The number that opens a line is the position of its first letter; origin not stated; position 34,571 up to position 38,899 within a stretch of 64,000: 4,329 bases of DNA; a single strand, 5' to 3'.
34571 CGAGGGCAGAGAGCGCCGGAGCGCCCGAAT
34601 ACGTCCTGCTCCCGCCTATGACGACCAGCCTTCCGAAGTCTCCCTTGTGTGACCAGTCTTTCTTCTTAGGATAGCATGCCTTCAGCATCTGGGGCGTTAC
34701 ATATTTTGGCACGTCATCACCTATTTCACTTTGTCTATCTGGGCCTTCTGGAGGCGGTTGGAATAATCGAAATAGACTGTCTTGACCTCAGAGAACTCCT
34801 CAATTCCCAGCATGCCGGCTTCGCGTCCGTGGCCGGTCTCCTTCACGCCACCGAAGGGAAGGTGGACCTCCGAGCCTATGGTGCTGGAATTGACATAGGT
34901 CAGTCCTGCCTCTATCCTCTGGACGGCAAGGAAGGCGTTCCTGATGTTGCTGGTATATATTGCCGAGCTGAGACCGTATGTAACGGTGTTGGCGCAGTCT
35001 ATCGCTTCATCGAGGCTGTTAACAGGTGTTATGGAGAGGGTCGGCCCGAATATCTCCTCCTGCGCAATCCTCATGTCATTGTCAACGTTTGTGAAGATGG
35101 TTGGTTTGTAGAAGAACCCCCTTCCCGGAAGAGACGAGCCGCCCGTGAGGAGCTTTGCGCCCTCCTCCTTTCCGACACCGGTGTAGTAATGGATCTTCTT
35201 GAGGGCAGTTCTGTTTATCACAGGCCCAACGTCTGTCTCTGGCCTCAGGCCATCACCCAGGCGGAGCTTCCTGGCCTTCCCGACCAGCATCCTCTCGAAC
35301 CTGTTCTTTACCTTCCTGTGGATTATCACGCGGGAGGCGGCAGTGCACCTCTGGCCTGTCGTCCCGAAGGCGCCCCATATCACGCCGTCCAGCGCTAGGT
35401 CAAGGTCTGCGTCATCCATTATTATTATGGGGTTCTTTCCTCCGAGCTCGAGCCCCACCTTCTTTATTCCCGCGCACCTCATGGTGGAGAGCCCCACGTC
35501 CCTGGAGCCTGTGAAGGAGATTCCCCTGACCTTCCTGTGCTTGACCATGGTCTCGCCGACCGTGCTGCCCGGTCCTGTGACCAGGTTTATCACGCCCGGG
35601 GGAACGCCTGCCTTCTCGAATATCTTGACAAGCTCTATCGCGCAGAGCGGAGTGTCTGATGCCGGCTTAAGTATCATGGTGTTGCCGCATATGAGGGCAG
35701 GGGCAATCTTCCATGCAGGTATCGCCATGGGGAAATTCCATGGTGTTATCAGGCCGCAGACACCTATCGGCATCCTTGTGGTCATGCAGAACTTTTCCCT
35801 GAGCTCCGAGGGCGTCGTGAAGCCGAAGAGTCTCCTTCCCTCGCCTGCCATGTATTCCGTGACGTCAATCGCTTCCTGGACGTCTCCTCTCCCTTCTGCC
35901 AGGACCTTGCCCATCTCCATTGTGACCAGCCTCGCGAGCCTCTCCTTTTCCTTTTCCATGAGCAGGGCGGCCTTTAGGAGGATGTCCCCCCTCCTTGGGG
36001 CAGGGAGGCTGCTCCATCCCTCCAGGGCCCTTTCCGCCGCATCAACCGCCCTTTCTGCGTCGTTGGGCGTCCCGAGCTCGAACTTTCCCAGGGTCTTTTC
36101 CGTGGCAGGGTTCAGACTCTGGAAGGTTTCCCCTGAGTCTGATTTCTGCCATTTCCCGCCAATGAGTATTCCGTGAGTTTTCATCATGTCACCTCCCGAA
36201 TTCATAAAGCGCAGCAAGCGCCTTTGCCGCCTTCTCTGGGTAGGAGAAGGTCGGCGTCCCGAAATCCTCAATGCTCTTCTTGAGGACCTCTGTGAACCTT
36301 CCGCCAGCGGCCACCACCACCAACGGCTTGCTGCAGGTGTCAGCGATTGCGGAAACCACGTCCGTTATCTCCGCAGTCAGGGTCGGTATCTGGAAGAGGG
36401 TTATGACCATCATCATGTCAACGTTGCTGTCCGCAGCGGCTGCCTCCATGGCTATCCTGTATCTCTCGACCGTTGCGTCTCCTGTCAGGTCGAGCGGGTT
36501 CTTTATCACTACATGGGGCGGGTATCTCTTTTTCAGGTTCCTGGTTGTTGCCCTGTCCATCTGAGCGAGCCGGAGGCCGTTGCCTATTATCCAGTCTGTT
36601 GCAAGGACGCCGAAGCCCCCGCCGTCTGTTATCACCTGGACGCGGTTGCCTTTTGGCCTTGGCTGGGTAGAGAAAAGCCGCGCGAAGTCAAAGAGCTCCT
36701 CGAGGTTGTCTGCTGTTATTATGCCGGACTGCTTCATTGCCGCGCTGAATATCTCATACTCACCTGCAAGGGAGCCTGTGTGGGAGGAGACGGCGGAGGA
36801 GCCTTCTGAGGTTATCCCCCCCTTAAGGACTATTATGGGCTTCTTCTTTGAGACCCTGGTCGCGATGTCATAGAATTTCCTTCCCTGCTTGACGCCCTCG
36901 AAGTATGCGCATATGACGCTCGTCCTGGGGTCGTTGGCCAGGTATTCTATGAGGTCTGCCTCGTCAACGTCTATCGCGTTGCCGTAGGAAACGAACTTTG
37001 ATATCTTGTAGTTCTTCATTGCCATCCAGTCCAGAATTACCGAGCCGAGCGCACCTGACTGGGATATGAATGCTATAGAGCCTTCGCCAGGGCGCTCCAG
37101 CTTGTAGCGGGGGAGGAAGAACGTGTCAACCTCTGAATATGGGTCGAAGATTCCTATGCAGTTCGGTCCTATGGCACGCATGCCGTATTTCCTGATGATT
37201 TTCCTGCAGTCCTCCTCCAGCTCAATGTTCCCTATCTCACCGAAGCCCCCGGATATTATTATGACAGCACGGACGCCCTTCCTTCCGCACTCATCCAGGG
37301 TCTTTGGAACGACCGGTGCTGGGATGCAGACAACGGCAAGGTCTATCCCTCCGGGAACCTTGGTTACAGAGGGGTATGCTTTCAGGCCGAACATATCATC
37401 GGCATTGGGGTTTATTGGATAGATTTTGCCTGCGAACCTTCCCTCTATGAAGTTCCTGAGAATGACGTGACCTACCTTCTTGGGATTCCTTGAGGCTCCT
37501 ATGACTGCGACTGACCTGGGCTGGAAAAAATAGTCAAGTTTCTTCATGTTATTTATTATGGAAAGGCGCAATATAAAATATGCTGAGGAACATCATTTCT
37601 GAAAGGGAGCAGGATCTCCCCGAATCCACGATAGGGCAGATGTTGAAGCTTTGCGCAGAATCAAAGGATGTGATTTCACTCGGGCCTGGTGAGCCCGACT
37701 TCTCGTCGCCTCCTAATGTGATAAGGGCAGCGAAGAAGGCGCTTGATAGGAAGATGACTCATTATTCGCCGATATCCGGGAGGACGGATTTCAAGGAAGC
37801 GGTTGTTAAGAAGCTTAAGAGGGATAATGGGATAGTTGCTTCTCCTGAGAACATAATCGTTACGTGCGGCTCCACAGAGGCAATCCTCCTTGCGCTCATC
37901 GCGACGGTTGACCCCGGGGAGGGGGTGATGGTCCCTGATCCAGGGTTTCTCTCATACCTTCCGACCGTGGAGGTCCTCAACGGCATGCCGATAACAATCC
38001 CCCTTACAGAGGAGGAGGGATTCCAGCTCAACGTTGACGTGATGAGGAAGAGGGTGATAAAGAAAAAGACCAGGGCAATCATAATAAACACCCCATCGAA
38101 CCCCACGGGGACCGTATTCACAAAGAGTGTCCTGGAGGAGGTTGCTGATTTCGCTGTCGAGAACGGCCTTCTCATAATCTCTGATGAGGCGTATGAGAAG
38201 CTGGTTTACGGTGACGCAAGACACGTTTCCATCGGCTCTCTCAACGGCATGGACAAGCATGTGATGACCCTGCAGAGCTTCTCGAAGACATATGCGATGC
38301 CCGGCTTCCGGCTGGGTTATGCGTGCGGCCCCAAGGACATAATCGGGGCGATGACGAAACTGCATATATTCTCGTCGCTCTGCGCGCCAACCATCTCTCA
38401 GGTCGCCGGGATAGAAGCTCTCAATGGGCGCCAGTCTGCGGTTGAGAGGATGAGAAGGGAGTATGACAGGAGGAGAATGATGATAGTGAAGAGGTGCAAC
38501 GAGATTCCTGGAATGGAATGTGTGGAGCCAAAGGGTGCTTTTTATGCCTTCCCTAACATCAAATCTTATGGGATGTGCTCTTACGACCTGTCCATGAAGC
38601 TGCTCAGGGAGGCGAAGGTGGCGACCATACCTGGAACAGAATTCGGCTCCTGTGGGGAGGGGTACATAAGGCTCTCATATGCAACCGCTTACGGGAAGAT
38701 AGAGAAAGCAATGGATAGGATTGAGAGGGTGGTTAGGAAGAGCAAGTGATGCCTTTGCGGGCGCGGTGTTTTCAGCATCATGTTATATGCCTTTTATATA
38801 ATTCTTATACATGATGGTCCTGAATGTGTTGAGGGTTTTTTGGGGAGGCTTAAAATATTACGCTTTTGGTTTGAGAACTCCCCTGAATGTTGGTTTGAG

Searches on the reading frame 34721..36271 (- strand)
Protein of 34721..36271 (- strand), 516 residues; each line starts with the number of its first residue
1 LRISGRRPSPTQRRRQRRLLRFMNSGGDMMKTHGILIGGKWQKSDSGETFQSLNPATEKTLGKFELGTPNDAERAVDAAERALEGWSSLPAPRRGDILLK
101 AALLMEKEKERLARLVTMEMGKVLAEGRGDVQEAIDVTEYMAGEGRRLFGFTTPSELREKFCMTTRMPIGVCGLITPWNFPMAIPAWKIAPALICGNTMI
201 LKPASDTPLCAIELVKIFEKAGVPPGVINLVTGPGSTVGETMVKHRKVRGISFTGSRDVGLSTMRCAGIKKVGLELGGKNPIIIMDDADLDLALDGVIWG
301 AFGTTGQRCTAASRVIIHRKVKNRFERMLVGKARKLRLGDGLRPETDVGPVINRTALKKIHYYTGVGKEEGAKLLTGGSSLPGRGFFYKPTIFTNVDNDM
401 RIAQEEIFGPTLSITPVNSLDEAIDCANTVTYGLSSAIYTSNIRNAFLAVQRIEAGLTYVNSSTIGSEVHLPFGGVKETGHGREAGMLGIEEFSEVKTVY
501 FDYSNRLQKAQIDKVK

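Call 50: search_protein_families(library=ncbifam, proteins=[window:34721-36271:-], max_evalue=1e-10)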
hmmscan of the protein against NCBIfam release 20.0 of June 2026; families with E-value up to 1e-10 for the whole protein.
window:34721-36271:- (516 aa): 40 families (the best 25 are shown)
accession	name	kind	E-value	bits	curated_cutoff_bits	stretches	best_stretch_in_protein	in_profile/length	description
NF042993.1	AlphKGSA_gudD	equivalog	1.1e-156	522.3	770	1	35-500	6-479/481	alpha-ketoglutaric semialdehyde dehydrogenase GucD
NF052305.1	DioxValDhHalo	equivalog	9.5e-145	483.2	750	1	29-503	1-483/483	2,5-dioxovalerate dehydrogenase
TIGR01804.1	BADH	equivalog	7.2e-140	466.5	668.6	1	37-497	2-467/467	betaine-aldehyde dehydrogenase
TIGR02299.1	HpaE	equivalog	1.1e-134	449.7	638.35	1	36-502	4-477/488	5-carboxymethyl-2-hydroxymuconate semialdehyde dehydrogenase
NF009725.0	PRK13252.1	equivalog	7.5e-130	433.6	593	1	30-503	4-481/488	betaine-aldehyde dehydrogenase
TIGR01780.1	SSADH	subfamily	1.1e-122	410.1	646.35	1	54-497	3-448/448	succinate-semialdehyde dehydrogenase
NF010000.0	PRK13473.1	subfamily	1.9e-121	406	615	1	34-502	4-473/475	aminobutyraldehyde dehydrogenase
NF045736.1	PaDhStyDRhodo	equivalog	8.1e-121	403.9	800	1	34-499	4-475/479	phenylacetaldehyde dehydrogenase StyD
NF040648.1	lactal_redase_Meth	equivalog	6.2e-120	401.3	650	1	35-501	1-462/463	lactaldehyde dehydrogenase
NF045735.1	PaDhStyDPseudo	equivalog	3.3e-119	398.7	850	1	33-503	3-483/483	phenylacetaldehyde dehydrogenase StyD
NF040792.1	glyc_ald_dh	equivalog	5.9e-118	394.9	760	1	35-506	3-478/488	D-glyceraldehyde dehydrogenase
NF002852.0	PRK03137.1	subfamily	1.6e-116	390.2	648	1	29-487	33-497/514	L-glutamate gamma-semialdehyde dehydrogenase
NF050084.1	pip_6_carb_DH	equivalog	1e-113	380.8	730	1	54-511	3-470/475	L-piperidine-6-carboxylate dehydrogenase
NF007497.0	PRK10090.1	equivalog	3.2e-113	379.1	500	1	30-503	4-479/480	aldehyde dehydrogenase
NF008415.0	PRK11241.1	equivalog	1.2e-112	377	828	1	35-499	13-478/482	NADP-dependent succinate-semialdehyde dehydrogenase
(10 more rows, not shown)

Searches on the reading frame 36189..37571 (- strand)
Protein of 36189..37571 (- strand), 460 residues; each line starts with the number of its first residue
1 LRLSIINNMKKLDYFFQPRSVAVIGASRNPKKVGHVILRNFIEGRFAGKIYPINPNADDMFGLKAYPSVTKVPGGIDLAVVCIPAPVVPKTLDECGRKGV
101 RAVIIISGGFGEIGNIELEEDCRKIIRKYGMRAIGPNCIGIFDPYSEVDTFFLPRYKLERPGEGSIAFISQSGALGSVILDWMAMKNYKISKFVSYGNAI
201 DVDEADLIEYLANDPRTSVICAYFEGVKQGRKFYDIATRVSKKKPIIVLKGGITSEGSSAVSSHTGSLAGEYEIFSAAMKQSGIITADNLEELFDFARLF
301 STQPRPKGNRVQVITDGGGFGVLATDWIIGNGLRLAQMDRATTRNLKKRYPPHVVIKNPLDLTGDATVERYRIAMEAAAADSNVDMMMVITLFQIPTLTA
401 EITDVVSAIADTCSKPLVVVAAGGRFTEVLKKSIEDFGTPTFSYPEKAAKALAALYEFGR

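Call 50: search_protein_families(library=ncbifam, proteins=[window:36189-37571:-], max_evalue=1e-10)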
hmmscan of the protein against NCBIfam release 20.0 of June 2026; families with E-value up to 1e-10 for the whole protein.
window:36189-37571:- (460 aa): 4 families
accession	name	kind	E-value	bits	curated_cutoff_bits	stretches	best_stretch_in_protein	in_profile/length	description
TIGR02717.1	AcCoA-syn-alpha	equivalog_domain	2.3e-156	521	567.15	1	12-457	1-445/447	acetate--CoA ligase alpha subunit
NF045492.1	HydPropCoALig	equivalog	5.4e-122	408.4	1300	1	8-460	244-698/700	3-hydroxypropionate--CoA ligase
NF045494.1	AcCoALig_Archglob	equivalog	8e-115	384.7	1200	1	8-457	214-661/665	acetate--CoA ligase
NF045493.1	HydDutCoALig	equivalog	4.8e-96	322.9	1300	1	14-458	5-449/698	4-hydroxybutyrate--CoA ligase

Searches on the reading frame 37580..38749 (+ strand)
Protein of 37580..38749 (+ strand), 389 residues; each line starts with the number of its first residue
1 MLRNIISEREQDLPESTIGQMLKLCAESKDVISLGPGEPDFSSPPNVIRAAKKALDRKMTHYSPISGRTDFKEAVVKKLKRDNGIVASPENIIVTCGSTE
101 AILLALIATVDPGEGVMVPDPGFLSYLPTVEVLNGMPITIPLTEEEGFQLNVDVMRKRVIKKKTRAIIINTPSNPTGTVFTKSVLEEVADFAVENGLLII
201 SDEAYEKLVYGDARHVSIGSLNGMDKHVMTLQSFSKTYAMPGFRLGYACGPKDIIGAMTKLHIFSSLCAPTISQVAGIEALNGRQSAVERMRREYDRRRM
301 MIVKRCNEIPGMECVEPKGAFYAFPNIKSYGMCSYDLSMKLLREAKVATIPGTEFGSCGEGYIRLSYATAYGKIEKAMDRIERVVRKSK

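Call 50: search_protein_families(library=ncbifam, proteins=[window:37580-38749:+], max_evalue=1e-10)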
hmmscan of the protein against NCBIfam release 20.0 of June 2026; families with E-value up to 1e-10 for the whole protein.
window:37580-38749:+ (389 aa): 66 families (the best 25 are shown)
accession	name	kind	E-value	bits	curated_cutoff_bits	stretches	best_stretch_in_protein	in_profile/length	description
NF005816.0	PRK07682.1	equivalog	2e-107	359.2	620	1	4-388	4-386/390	aminotransferase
NF006229.0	PRK08361.1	equivalog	1.8e-102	343.3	624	1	6-386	10-389/391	aspartate aminotransferase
NF041364.1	GntC_guanitoxin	equivalog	1.9e-102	342.8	415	1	32-383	1-355/356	guanitoxin biosynthesis PLP-dependent (S)-gamma-hydroxy-L-arginine cyclodehydratase GntC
NF004975.0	PRK06348.1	equivalog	7.6e-96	321.4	549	1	1-384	1-382/384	pyridoxal phosphate-dependent aminotransferase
NF005817.0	PRK07683.1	equivalog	4.7e-94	315.2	575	1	4-387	3-383/387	aminotransferase A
NF041091.1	asp_aminotase_Arch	equivalog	6.5e-93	311.5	550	1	22-385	20-375/376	aspartate aminotransferase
NF004769.0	PRK06107.1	equivalog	1e-84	284.7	617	1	23-387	27-400/402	aspartate transaminase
NF005588.0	PRK07309.1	equivalog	1.5e-83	280.9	576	1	14-387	15-388/391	pyridoxal phosphate-dependent aminotransferase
NF006230.0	PRK08363.1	equivalog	5.7e-80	269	534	1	31-387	32-394/398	alanine aminotransferase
NF004770.0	PRK06108.1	subfamily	2e-78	263.9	422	1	6-387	13-394/396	pyridoxal phosphate-dependent aminotransferase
TIGR03540.1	DapC_direct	equivalog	4.6e-76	256.2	593.25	1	25-383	25-382/383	LL-diaminopimelate aminotransferase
NF006756.0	PRK09276.1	subfamily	7.4e-76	255.6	507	1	24-383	26-384/387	LL-diaminopimelate aminotransferase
NF005601.0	PRK07337.1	equivalog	2.1e-74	251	496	1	23-386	29-393/394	pyridoxal phosphate-dependent aminotransferase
NF006514.0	PRK08960.1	equivalog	1e-70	238.6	554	1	23-386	26-386/388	pyridoxal phosphate-dependent aminotransferase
NF005977.0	PRK08068.1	subfamily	2.8e-70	237.5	494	1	18-384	21-386/391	transaminase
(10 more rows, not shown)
